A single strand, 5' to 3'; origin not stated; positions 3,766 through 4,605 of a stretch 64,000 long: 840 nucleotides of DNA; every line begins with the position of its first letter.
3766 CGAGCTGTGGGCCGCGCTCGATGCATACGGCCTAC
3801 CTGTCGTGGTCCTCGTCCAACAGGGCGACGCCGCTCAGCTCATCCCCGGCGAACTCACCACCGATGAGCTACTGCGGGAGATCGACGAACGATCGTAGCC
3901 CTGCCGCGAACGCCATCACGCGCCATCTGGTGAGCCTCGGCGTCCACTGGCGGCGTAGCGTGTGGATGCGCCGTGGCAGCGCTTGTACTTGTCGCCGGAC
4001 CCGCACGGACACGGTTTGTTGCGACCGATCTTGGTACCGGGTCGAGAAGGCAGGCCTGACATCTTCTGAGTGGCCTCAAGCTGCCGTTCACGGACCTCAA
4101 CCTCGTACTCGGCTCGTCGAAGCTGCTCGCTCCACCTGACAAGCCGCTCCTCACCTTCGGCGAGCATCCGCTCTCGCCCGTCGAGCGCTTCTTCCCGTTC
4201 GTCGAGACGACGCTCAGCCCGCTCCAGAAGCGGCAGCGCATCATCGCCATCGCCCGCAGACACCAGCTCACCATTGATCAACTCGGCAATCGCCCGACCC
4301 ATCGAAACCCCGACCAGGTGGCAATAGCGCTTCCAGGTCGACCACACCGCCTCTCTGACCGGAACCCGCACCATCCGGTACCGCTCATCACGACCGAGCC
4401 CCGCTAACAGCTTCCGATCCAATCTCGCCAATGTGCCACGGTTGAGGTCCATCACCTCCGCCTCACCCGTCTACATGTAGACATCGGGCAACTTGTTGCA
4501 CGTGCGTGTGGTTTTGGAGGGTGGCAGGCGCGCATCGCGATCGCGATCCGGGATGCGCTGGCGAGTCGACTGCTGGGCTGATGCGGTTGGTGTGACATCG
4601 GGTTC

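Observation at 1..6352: Integrase-proximal end of an integrated element at tRNA-Val(CAC), carrying protease and redox cargo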

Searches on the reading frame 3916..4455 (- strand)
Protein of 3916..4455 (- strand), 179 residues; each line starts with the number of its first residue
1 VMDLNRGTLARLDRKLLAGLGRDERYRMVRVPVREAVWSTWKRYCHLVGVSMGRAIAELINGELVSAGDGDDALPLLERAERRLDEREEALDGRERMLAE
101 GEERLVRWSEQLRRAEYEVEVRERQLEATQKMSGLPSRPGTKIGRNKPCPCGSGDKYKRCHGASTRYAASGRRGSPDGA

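Call 4: search_protein_families(library=pfam, proteins=[window:3916-4455:-], max_evalue=0.01)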
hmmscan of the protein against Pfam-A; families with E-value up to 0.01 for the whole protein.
window:3916-4455:- (179 aa): 2 families
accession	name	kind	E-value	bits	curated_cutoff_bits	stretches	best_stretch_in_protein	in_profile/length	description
PF02810.21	SEC-C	-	1.5e-09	37.9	20.4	1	145-162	1-18/19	SEC-C motif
PF12072.13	RNase_Y_N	-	0.00012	22.1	32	1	77-131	80-134/201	RNase Y N-terminal region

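Call 38: search_protein_families(library=phrogs, proteins=[window:3916-4455:-], max_evalue=0.01)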
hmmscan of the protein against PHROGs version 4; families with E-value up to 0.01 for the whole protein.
window:3916-4455:- (179 aa): 2 families
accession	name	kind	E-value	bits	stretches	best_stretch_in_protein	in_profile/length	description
phrog_24700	-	unknown function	5.2e-05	24.4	1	128-160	186-218/221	-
phrog_18195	-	unknown function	0.0054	16.5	1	141-163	466-488/489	-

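Call 39: search_protein_families(library=ncbifam, proteins=[window:3916-4455:-], max_evalue=0.01)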
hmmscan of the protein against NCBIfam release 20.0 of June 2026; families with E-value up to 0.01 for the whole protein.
window:3916-4455:- (179 aa): 10 families
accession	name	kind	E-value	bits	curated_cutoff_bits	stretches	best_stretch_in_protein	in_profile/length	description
NF004088.0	PRK05590.1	equivalog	3e-09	37.4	140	1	124-163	127-165/166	hypothetical protein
TIGR04102.1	SWIM_PBPRA1643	hypoth_equivalog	6.1e-07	29.8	68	1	118-161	59-107/108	PBPRA1643 family SWIM/SEC-C metal-binding motif protein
NF007704.0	PRK10396.1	equivalog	6.8e-07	29.5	149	1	129-160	187-218/221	hypothetical protein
NF002449.0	PRK01617.1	equivalog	8.7e-07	29.4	141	1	141-162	132-153/154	hypothetical protein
NF002592.0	PRK02250.1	equivalog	2.1e-05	24.7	158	1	140-162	145-167/167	hypothetical protein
NF001213.0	PRK00183.1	equivalog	3.4e-05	23.9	158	1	140-163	131-154/157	hypothetical protein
NF009344.0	PRK12705.1-1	equivalog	0.00045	18.9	831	1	77-128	143-194/572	hypothetical protein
NF008970.0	PRK12318.1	equivalog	0.0039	16.5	267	1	143-164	1-22/291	methionyl aminopeptidase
TIGR03319.1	RNase_Y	equivalog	0.0046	15.5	454.35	1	77-131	78-132/514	ribonuclease Y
NF047368.1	collar_FlbB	equivalog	0.0073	16.1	110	1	81-131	59-109/193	periplasmic-type flagellar collar protein FlbB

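Call 42: find_homologous_proteins(query=window:3916-4455:-, max_evalue=0.001)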
Query window:3916-4455:- (179 aa): 1131 proteins with E <= 0.001 among 1904 candidates; the best 120 are listed.
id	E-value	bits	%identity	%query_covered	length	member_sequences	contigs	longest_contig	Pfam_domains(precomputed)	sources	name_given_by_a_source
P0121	1.5e-111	388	100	99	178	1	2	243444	PF02810.22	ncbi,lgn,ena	-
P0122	2.7e-66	241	71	94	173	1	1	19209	PF12072.14,PF02810.22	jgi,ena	jgi:hypothetical protein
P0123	1.8e-56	209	64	92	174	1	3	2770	PF02810.22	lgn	-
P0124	5.3e-54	201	60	93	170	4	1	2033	PF02810.22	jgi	-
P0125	8.8e-54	200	61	91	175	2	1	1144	PF02810.22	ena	-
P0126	1.4e-53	199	63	90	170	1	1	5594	PF02810.22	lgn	-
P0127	2.9e-52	195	61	90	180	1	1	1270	PF02810.22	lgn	-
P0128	3.3e-52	195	60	93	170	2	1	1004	PF02810.22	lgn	-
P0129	4.0e-52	194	60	93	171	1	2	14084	PF02810.22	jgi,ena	-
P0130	5.2e-52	194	61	90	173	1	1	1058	PF02810.22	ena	-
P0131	6.7e-52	194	60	92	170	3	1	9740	PF02810.22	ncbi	-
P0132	2.8e-51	192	60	90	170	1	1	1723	PF02810.22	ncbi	-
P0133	4.2e-51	191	58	92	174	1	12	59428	PF02810.22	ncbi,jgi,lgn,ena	ncbi:MAG TPA: SEC-C domain-containing protein [Acidimicrobiia bacterium]|jgi:hypothetical protein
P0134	4.4e-51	191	60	90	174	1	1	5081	PF02810.22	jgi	jgi:hypothetical protein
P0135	1.8e-50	189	60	90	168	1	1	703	PF02810.22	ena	-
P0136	1.8e-50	189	59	92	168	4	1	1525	PF02810.22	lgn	-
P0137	2.1e-50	189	59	90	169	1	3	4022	PF02810.22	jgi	jgi:hypothetical protein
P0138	3.1e-50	188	60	90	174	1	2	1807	PF02810.22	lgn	-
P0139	3.1e-50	188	60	92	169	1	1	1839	PF02810.22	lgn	-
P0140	3.7e-50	188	57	91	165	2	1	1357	PF02810.22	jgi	-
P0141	4.0e-50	188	59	90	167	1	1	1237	PF02810.22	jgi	jgi:hypothetical protein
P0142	4.9e-50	188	59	92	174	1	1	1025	PF02810.22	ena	-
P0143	5.4e-50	188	58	90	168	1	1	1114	PF02810.22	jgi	jgi:hypothetical protein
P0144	5.7e-50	187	60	90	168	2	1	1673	PF02810.22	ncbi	-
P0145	5.9e-50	187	59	90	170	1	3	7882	PF02810.22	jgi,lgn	-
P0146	8.6e-50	187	60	90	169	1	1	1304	PF02810.22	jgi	jgi:hypothetical protein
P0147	9.2e-50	187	58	92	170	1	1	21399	PF02810.22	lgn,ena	-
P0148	1.0e-49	187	55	95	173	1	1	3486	PF02810.22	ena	-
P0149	1.0e-49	187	60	90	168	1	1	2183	PF02810.22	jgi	jgi:hypothetical protein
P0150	1.1e-49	187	56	93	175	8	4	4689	PF02810.22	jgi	jgi:hypothetical protein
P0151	1.3e-49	186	59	90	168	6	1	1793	PF02810.22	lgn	-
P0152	1.3e-49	186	60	90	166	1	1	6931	PF02810.22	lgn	-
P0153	1.3e-49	186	59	90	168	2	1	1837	PF02810.22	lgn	-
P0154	1.4e-49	186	59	92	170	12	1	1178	PF02810.22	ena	-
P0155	2.1e-49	186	56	93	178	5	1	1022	PF02810.22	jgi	jgi:hypothetical protein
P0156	2.2e-49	186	59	90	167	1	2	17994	PF02810.22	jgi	jgi:hypothetical protein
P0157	2.3e-49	185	60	92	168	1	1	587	PF02810.22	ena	-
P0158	2.4e-49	185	58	92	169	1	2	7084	PF02810.22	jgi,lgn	jgi:hypothetical protein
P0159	2.4e-49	185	58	90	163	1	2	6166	PF02810.22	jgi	jgi:hypothetical protein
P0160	2.9e-49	185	60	90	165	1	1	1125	PF02810.22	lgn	-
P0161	3.2e-49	185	59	92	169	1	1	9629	PF02810.22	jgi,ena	-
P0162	4.0e-49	185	59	90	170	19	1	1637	PF02810.22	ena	-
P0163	4.8e-49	184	60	90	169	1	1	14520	PF02810.22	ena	-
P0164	4.9e-49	184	54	92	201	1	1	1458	PF02810.22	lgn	-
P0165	5.2e-49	184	60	90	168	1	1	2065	PF02810.22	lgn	-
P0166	5.3e-49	184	59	90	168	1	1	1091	PF02810.22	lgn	-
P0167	5.4e-49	184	57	92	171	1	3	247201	PF02810.22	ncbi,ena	ncbi:MAG: SEC-C domain-containing protein [Acidimicrobiia bacterium]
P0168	5.5e-49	184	58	92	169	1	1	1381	PF02810.22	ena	-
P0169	6.3e-49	184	58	90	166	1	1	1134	PF02810.22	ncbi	-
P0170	6.7e-49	184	57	90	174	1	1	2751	PF02810.22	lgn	-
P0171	6.9e-49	184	57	92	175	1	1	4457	PF02810.22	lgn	-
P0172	7.7e-49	184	57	94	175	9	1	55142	PF02810.22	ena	-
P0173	7.8e-49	184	59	92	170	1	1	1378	PF02810.22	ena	-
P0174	7.9e-49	184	60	90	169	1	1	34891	PF02810.22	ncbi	ncbi:MAG: SEC-C metal-binding domain-containing protein [Actinomycetota bacterium]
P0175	9.1e-49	184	59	90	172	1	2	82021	PF02810.22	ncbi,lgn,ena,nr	ncbi:MAG TPA: SEC-C metal-binding domain-containing protein [Acidimicrobiia bacterium]|nr:SEC-C meta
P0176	9.1e-49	184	58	92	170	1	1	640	PF02810.22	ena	-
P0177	1.1e-48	183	58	93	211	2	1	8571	PF02810.22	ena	-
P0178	1.2e-48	183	59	90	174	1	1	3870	PF02810.22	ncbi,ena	-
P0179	1.2e-48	183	59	90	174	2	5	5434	PF02810.22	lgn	-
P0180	1.3e-48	183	56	92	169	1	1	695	PF02810.22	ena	-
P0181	1.5e-48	183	59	90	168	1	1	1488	PF02810.22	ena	-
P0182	1.7e-48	183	58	90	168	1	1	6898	PF02810.22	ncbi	-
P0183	2.0e-48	182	58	92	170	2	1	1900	PF02810.22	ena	-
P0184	2.0e-48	182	60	90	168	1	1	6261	PF02810.22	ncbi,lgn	ncbi:MAG: SEC-C metal-binding domain-containing protein [Acidimicrobiia bacterium]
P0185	2.8e-48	182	58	92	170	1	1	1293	PF02810.22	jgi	-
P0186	2.9e-48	182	58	90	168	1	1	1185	PF02810.22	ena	-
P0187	3.3e-48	182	57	90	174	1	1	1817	PF02810.22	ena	-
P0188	3.5e-48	182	56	96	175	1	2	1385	PF02810.22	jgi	-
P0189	3.5e-48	182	58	89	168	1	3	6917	PF02810.22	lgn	-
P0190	4.0e-48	181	58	92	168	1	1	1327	PF02810.22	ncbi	-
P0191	4.2e-48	181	58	92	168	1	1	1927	PF02810.22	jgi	-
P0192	4.3e-48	181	55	93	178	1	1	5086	PF02810.22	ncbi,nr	ncbi:MAG: SEC-C metal-binding domain-containing protein [Actinomycetota bacterium]|nr:SEC-C metal-bi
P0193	4.5e-48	181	57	92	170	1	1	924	PF02810.22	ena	-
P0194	4.7e-48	181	58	92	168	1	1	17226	PF02810.22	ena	-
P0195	5.9e-48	181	57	90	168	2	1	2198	PF02810.22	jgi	jgi:hypothetical protein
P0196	5.9e-48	181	59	90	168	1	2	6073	PF02810.22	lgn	-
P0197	6.4e-48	181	59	89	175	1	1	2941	PF02810.22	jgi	jgi:hypothetical protein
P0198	7.2e-48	181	55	91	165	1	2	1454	PF02810.22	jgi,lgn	-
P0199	7.4e-48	181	57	91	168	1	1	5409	PF02810.22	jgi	jgi:hypothetical protein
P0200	7.4e-48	181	59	90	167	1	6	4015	PF02810.22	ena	-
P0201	8.4e-48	180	59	90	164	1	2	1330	PF02810.22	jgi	jgi:hypothetical protein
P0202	8.7e-48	180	58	92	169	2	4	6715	PF02810.22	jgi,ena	jgi:hypothetical protein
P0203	8.8e-48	180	57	90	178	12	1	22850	PF02810.22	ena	-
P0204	9.2e-48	180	57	92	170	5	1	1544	PF02810.22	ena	-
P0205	1.0e-47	180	55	90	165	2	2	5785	PF02810.22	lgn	-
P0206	1.1e-47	180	57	90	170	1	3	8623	PF02810.22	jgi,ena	-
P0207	1.2e-47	180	56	92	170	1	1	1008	PF02810.22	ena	-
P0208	1.2e-47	180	56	91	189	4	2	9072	PF02810.22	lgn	-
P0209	1.3e-47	180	57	90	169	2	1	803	PF02810.22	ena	-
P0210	1.4e-47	180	59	90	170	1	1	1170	PF02810.22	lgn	-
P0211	1.6e-47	179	60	90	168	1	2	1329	PF02810.22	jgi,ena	-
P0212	1.7e-47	179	56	91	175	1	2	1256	PF02810.22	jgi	jgi:hypothetical protein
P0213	2.0e-47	179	58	91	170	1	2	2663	PF02810.22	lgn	-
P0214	2.0e-47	179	58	90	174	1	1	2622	PF02810.22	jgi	jgi:hypothetical protein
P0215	2.1e-47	179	55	91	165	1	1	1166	PF02810.22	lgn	-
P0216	2.3e-47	179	58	90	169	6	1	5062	PF02810.22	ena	-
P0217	2.3e-47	179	56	90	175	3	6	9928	PF02810.22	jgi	jgi:hypothetical protein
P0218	2.7e-47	179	58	92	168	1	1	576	PF02810.22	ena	-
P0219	2.8e-47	179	58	90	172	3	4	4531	PF02810.22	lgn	-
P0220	3.1e-47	179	59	90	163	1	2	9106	PF02810.22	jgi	jgi:hypothetical protein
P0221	3.1e-47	179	56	89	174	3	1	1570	PF02810.22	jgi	jgi:hypothetical protein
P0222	3.2e-47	178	57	92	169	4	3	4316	PF02810.22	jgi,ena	-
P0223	3.4e-47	178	55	92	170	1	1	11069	PF02810.22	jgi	jgi:hypothetical protein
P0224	3.5e-47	178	56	92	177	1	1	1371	PF02810.22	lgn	-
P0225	3.5e-47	178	56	92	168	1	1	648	PF02810.22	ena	-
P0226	3.9e-47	178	57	92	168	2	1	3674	PF02810.22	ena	-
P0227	5.6e-47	178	58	90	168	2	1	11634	PF02810.22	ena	-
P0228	5.7e-47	178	53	94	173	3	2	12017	PF02810.22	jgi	jgi:hypothetical protein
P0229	5.8e-47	178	58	90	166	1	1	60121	PF02810.22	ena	-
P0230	5.8e-47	178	55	90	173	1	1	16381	PF02810.22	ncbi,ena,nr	ncbi:MAG TPA: SEC-C domain-containing protein [Acidimicrobiia bacterium]|nr:SEC-C domain-containing 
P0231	5.8e-47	178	59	90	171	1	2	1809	PF02810.22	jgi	jgi:hypothetical protein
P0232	5.8e-47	178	60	90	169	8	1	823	PF02810.22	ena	-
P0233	5.9e-47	178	56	91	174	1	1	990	PF02810.22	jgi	jgi:hypothetical protein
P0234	5.9e-47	178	54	90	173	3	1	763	PF02810.22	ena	-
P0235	6.0e-47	178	55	90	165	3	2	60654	PF02810.22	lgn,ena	-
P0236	9.1e-47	177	52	95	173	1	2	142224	PF02810.22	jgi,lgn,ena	-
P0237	9.3e-47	177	56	92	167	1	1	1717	PF02810.22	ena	-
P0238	9.4e-47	177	56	93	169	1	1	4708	PF02810.22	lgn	-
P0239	1.0e-46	177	58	90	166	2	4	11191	PF02810.22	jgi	jgi:hypothetical protein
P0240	1.1e-46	177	57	92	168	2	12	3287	PF02810.22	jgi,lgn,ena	jgi:hypothetical protein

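Call 43: find_encoding_contigs(protein=P0121, flank=10000, max_places=4)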
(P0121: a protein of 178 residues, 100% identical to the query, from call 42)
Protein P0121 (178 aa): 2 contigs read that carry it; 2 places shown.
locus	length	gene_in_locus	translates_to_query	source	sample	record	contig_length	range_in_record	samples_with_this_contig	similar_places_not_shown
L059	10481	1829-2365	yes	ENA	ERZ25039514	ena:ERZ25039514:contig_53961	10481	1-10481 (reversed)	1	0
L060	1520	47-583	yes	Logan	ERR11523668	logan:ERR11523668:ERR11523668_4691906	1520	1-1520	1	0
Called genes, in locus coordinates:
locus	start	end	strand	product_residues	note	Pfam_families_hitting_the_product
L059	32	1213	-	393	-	PF00589:Phage_integrase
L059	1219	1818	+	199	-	-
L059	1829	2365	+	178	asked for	PF02810:SEC-C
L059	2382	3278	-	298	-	-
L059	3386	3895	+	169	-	-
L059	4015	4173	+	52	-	-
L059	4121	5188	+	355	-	PF13688:Reprolysin_5 (weak), PF00413:Peptidase_M10 (weak)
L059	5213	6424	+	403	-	-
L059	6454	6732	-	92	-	-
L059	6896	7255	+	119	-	PF01381:HTH_3, PF12844:HTH_19 (weak), PF13560:HTH_31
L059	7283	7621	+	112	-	-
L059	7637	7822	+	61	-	-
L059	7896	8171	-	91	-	-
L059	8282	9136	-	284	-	PF02705:K_trans, PF22776:K_trans_C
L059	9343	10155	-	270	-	PF02705:K_trans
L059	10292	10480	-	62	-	?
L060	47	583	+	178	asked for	PF02810:SEC-C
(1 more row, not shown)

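Call 47: search_protein_families(library=pfam, proteins=[L059:5213-6424:+, L059:6454-6732:-, L059:6896-7255:+, L059:7283-7621:+, L059:7637-7822:+, L059:7896-8171:-, L059:8282-9136:-, L059:1219-1818:+, L059:32-1213:-, L059:3386-3895:+], max_evalue=0.01)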
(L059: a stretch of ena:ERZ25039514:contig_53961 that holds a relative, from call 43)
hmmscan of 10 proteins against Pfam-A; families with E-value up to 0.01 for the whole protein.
L059:5213-6424:+ (403 aa): 1 family
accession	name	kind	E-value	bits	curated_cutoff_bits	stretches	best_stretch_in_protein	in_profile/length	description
PF22657.2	SSB_1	-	0.00039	21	27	1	120-191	7-76/91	Another single-strand binding protein family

L059:6454-6732:- (92 aa): 1 family
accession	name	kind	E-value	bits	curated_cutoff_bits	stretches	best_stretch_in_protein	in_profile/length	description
PF14235.11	DUF4337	-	0.0048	17.5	27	1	23-77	113-157/161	Domain of unknown function (DUF4337)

L059:6896-7255:+ (119 aa): 6 families
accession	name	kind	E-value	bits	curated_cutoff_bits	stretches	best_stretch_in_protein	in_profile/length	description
PF01381.28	HTH_3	-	5.1e-13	49.3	23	1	31-77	5-51/55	Helix-turn-helix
PF13560.12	HTH_31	-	1.9e-10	41.4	27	1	26-77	5-57/64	Helix-turn-helix domain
PF12844.13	HTH_19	-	5.3e-06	26.7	30.2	1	31-77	8-54/64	Helix-turn-helix domain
PF22495.2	HTH_92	-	3.8e-05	23.4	27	1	31-62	4-35/45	RsaL-like HTH domain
PF15731.11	MqsA_antitoxin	-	0.00099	19.7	30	1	26-73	73-122/131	Antitoxin component of bacterial toxin-antitoxin system, MqsA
PF13744.12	HTH_37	-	0.002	18.3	27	1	31-78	27-75/80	Helix-turn-helix domain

L059:7283-7621:+ (112 aa): 0 families

L059:7637-7822:+ (61 aa): 0 families

L059:7896-8171:- (91 aa): 0 families

L059:8282-9136:- (284 aa): 2 families
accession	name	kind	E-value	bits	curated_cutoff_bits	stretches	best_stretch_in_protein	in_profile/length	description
PF22776.1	K_trans_C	-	2.4e-40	138.2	24.8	1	137-283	1-150/151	K+ potassium transporter C-terminal domain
PF02705.21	K_trans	-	1.3e-37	129.8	24.8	1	2-124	330-451/454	K+ potassium transporter integral membrane domain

L059:1219-1818:+ (199 aa): 0 families

L059:32-1213:- (393 aa): 3 families
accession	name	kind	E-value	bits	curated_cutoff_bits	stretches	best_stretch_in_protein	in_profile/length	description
PF00589.27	Phage_integrase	-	6e-16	59.1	27.1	1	180-355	2-169/172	Phage integrase family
PF22022.2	Phage_int_M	-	0.00046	20.8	27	1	80-167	9-92/96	Phage integrase central domain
PF14659.12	Phage_int_SAM_3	-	0.0043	17.7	22.6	1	91-129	18-56/58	Phage integrase, N-terminal SAM-like domain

L059:3386-3895:+ (169 aa): 0 families

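Call 56: find_encoding_contigs(protein=P0167, flank=10000, max_places=2)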
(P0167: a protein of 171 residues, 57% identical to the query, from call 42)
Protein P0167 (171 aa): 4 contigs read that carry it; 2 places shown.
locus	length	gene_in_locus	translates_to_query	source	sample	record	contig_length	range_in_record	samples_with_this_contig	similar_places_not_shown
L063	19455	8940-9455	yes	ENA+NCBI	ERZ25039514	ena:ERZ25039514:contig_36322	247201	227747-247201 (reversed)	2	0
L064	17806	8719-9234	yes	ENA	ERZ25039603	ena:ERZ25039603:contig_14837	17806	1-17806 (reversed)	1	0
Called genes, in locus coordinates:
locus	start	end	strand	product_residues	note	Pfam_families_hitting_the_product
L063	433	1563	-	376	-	PF26003:Integrase_N_phage, PF22022:Phage_int_M, PF00589:Phage_integrase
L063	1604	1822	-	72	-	PF12728:HTH_17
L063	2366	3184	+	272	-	PF02810:SEC-C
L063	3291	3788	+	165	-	PF08281:Sigma70_r4_2, PF04545:Sigma70_r4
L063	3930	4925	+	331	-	PF14285:DUF4367 (faint)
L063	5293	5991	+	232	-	PF13338:AbiEi_4 (faint)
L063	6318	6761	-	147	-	-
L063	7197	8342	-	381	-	PF22022:Phage_int_M (faint), PF00589:Phage_integrase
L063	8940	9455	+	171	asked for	PF02810:SEC-C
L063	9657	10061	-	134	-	PF13542:HTH_Tnp_ISL3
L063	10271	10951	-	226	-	-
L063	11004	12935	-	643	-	PF00753:Lactamase_B, PF12706:Lactamase_B_2 (weak), PF14863:Alkyl_sulf_dimr, PF14864:Alkyl_sulf_C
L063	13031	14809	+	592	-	PF00916:Sulfate_transp, PF01740:STAS (weak)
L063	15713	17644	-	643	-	PF00753:Lactamase_B, PF12706:Lactamase_B_2 (weak), PF14863:Alkyl_sulf_dimr, PF14864:Alkyl_sulf_C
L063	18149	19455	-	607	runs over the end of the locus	PF00916:Sulfate_transp, PF01740:STAS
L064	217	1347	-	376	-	PF26003:Integrase_N_phage, PF14659:Phage_int_SAM_3 (faint), PF22022:Phage_int_M, PF00589:Phage_integrase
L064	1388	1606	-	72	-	PF12728:HTH_17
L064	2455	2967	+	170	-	PF02810:SEC-C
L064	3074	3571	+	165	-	PF08281:Sigma70_r4_2, PF04545:Sigma70_r4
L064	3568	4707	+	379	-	PF14285:DUF4367 (faint)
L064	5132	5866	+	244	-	PF13338:AbiEi_4 (faint)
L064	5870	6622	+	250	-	PF08843:AbiEii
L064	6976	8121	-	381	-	PF22022:Phage_int_M (faint), PF00589:Phage_integrase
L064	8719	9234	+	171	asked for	PF02810:SEC-C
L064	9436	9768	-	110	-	PF13542:HTH_Tnp_ISL3 (faint)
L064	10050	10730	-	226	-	-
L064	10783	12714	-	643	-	PF00753:Lactamase_B, PF12706:Lactamase_B_2 (weak), PF14863:Alkyl_sulf_dimr, PF14864:Alkyl_sulf_C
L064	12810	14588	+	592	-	PF00916:Sulfate_transp, PF01740:STAS (weak)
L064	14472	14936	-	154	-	-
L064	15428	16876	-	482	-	PF05598:DUF772, PF01609:DDE_Tnp_1, PF13751:DDE_Tnp_1_6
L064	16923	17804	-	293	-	?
